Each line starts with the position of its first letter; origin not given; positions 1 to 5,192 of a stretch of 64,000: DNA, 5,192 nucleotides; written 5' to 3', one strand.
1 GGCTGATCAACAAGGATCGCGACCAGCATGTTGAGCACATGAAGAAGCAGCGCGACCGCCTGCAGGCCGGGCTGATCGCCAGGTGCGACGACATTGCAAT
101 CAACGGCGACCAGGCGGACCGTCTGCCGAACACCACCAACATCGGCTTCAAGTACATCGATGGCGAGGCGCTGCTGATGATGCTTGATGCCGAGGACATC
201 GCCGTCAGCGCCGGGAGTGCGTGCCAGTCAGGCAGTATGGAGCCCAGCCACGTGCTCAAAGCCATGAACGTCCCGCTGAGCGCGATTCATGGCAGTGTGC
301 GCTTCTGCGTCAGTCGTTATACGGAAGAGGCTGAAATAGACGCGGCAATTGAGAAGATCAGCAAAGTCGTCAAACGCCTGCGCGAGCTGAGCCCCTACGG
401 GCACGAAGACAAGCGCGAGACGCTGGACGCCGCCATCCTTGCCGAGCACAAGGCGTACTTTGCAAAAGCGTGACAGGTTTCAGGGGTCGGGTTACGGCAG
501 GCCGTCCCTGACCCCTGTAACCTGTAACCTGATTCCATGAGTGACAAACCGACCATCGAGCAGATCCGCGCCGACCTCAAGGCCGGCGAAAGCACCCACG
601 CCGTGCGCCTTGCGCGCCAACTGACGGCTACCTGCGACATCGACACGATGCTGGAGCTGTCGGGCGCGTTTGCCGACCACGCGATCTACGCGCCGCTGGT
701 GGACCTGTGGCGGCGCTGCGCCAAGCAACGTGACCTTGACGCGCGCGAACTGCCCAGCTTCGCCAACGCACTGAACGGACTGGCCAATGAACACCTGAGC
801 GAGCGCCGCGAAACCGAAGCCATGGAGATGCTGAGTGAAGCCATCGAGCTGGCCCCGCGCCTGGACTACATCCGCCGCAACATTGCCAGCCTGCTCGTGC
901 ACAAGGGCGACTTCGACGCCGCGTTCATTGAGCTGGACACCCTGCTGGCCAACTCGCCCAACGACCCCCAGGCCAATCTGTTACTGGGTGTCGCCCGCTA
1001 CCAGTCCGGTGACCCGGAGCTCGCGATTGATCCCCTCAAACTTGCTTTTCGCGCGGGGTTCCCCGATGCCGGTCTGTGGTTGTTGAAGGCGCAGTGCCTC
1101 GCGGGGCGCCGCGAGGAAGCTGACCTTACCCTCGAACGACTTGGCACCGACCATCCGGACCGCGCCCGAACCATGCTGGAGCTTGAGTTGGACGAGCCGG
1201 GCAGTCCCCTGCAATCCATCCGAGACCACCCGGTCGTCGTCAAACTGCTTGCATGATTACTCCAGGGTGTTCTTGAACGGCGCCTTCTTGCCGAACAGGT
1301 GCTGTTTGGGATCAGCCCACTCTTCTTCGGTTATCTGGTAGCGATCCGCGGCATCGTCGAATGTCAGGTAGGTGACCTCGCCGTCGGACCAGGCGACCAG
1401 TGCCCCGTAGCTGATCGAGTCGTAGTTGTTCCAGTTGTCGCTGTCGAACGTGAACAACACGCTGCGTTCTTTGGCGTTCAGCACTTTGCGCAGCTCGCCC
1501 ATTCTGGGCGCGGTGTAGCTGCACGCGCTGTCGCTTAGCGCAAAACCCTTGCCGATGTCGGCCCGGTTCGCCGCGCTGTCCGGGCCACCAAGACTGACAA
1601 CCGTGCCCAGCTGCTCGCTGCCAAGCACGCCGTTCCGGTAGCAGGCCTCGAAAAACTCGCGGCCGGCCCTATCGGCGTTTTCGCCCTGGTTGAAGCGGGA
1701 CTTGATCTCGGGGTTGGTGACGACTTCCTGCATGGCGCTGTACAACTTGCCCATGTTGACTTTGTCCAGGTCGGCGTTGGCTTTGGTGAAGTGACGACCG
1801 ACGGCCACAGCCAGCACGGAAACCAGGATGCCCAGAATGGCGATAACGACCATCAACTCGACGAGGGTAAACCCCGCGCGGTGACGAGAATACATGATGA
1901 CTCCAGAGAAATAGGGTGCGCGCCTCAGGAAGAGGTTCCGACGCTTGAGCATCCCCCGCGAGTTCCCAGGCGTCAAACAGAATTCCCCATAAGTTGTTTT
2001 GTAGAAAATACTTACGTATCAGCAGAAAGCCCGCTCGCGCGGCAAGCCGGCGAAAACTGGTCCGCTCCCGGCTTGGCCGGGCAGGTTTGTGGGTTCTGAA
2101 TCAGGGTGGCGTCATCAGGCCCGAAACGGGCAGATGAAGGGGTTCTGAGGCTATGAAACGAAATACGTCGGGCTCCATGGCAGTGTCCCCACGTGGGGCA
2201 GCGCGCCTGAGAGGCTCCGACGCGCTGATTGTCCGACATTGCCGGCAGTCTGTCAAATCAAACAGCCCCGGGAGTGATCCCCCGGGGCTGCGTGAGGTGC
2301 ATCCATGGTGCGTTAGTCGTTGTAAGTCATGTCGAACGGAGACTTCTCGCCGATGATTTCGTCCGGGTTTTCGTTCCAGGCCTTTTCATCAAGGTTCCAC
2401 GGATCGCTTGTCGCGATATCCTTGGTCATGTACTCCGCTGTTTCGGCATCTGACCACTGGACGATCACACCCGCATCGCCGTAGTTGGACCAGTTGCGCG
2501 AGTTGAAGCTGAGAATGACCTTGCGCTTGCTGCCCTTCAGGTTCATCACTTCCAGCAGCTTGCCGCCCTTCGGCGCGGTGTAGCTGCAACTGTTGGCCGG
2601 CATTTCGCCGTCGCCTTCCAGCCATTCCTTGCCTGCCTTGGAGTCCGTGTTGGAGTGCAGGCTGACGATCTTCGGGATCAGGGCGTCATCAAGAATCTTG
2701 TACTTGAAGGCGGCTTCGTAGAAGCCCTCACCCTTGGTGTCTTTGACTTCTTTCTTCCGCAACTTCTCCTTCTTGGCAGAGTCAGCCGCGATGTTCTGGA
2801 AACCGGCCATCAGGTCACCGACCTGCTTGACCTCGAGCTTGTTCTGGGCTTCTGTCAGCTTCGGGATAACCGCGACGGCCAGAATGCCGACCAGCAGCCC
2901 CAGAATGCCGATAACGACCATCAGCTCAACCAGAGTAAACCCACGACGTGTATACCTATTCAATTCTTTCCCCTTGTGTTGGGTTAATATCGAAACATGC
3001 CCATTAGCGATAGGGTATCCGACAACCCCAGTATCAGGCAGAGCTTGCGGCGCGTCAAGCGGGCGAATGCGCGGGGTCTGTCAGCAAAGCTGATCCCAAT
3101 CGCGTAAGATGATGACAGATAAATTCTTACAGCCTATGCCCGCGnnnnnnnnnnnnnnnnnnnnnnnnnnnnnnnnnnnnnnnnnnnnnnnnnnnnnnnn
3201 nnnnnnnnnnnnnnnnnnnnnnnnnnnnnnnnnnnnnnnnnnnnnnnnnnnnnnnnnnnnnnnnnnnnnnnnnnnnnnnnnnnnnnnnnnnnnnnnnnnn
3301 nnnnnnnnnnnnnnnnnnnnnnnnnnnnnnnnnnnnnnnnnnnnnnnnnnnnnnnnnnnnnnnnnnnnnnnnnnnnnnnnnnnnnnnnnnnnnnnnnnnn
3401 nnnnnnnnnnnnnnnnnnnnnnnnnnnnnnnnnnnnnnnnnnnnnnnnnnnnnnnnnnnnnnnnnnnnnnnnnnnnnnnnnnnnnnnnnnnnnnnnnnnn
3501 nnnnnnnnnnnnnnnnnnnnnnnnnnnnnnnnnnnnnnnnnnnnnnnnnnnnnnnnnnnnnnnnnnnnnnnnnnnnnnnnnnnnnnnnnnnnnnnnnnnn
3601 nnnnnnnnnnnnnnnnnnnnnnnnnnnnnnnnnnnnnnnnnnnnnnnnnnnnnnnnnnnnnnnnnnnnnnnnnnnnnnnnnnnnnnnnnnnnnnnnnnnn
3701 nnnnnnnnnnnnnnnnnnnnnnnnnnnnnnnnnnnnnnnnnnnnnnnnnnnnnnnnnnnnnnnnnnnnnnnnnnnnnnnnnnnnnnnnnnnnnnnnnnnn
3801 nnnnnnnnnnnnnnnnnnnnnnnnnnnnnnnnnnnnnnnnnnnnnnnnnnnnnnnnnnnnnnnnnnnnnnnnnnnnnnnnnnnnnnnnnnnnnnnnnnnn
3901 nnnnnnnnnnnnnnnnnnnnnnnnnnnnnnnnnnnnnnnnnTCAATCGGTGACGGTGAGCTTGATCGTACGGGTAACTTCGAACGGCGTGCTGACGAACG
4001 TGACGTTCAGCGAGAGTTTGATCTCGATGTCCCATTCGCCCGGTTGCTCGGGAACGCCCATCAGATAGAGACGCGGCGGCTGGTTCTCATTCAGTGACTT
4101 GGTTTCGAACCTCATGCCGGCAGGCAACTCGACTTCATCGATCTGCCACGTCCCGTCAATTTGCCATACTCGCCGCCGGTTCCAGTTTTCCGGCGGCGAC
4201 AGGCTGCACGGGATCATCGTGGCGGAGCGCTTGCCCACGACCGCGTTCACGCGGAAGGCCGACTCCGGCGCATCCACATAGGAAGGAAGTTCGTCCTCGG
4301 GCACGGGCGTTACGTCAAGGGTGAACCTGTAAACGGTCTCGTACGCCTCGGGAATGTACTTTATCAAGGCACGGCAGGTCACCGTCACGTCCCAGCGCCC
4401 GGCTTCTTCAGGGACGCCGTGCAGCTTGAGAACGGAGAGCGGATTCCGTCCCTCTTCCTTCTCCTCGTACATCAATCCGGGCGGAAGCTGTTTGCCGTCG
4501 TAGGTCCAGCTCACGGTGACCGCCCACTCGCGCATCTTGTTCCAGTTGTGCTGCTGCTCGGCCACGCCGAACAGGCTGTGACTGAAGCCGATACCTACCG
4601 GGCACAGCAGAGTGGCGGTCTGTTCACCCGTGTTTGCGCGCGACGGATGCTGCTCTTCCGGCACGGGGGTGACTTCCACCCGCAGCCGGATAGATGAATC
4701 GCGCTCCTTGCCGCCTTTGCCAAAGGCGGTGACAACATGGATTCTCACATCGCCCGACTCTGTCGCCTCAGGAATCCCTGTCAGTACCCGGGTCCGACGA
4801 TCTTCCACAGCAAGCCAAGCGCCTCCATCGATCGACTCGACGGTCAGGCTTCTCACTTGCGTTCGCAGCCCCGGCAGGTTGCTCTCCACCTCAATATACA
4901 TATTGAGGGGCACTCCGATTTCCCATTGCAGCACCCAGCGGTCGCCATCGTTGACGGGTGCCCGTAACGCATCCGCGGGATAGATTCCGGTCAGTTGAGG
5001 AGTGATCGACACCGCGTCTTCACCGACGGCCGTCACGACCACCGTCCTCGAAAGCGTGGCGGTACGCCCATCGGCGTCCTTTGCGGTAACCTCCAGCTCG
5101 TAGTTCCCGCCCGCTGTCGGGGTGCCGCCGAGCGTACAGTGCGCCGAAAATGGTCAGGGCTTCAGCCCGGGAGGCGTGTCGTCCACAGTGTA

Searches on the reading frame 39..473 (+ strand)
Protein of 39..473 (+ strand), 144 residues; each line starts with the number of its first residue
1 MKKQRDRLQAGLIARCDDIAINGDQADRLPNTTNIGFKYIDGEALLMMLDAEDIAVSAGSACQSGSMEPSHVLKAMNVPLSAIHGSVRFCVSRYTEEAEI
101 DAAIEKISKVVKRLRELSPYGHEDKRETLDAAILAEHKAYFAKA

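Call 48: search_protein_families(library=pfam, proteins=[window:39-473:+], max_evalue=0.01)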
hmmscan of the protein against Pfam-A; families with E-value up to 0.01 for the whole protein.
window:39-473:+ (144 aa): 1 family
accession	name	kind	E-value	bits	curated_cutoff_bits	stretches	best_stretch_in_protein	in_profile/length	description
PF00266.25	Aminotran_5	-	1.2e-10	41.3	21.5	1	11-102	289-370/371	Aminotransferase class-V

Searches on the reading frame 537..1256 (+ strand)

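Call 48: search_protein_families(library=pfam, proteins=[window:537-1256:+], max_evalue=0.01)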
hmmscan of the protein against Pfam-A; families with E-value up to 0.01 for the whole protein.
window:537-1256:+ (239 aa): 14 families
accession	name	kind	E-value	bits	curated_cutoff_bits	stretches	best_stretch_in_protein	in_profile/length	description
PF14559.12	TPR_19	-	1.7e-12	47.9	25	2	87-150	2-65/68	Tetratricopeptide repeat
PF13428.12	TPR_14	-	3.8e-10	39.9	23.5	0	116-151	7-42/44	Tetratricopeptide repeat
PF13371.12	TPR_9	-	2e-07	31.4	35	1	86-148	5-67/73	Tetratricopeptide repeat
PF13432.12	TPR_16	-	2.5e-07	31.5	32.7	1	116-170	3-57/65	Tetratricopeptide repeat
PF07719.23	TPR_2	-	6.2e-07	29.5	27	0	76-108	1-33/34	Tetratricopeptide repeat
PF13424.12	TPR_12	-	1.2e-06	29.1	30.1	0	113-171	6-72/77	Tetratricopeptide repeat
PF00515.34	TPR_1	-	2e-06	27.8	27.8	1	76-108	1-33/34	Tetratricopeptide repeat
PF13181.12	TPR_8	-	6e-06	26.5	25.7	0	76-107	1-32/34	Tetratricopeptide repeat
PF13174.12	TPR_6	-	1.8e-05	25.5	26.3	0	185-208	9-32/33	Tetratricopeptide repeat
PF13431.12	TPR_17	-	4.3e-05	23.9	24.4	0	134-164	3-33/34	Tetratricopeptide repeat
PF13414.12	TPR_11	-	6.5e-05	23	26.8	0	120-158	4-42/42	TPR repeat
PF23914.1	TPR_CcmH_CycH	-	0.00029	21.1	42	1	86-165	60-142/158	Cytochrome c-type biogenesis protein H TPR domain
PF14561.12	TPR_20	-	0.00031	21.5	25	0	132-167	10-45/90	Tetratricopeptide repeat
PF12895.13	ANAPC3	-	0.00074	20.2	27.2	1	124-188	3-66/82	Anaphase-promoting complex, cyclosome, subunit 3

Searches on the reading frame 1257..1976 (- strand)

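Call 48: search_protein_families(library=pfam, proteins=[window:1257-1976:-], max_evalue=0.01)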
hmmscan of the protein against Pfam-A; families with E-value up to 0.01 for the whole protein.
window:1257-1976:- (239 aa): 1 family
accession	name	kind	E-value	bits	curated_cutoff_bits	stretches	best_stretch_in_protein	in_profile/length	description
PF07963.17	N_methyl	-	2.8e-09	36.6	21.2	1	31-55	2-26/27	Prokaryotic N-terminal methylation motif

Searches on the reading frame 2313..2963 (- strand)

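Call 48: search_protein_families(library=pfam, proteins=[window:2313-2963:-], max_evalue=0.01)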
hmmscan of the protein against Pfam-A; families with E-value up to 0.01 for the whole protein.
window:2313-2963:- (216 aa): 1 family
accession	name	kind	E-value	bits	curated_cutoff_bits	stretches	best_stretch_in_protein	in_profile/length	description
PF07963.17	N_methyl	-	3.8e-08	33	21.2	1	6-28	4-26/27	Prokaryotic N-terminal methylation motif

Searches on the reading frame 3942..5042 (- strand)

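Call 48: search_protein_families(library=pfam, proteins=[window:3942-5042:-], max_evalue=0.01)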
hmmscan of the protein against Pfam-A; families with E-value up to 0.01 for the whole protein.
window:3942-5042:- (366 aa): 2 families
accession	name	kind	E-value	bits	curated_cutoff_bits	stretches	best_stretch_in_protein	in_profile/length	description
PF05345.18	He_PIG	-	0.0005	20.9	24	0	81-121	55-94/96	Putative Ig domain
PF10539.14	Dev_Cell_Death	-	0.0056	16.9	27.8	0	54-131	18-95/126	Development and cell death domain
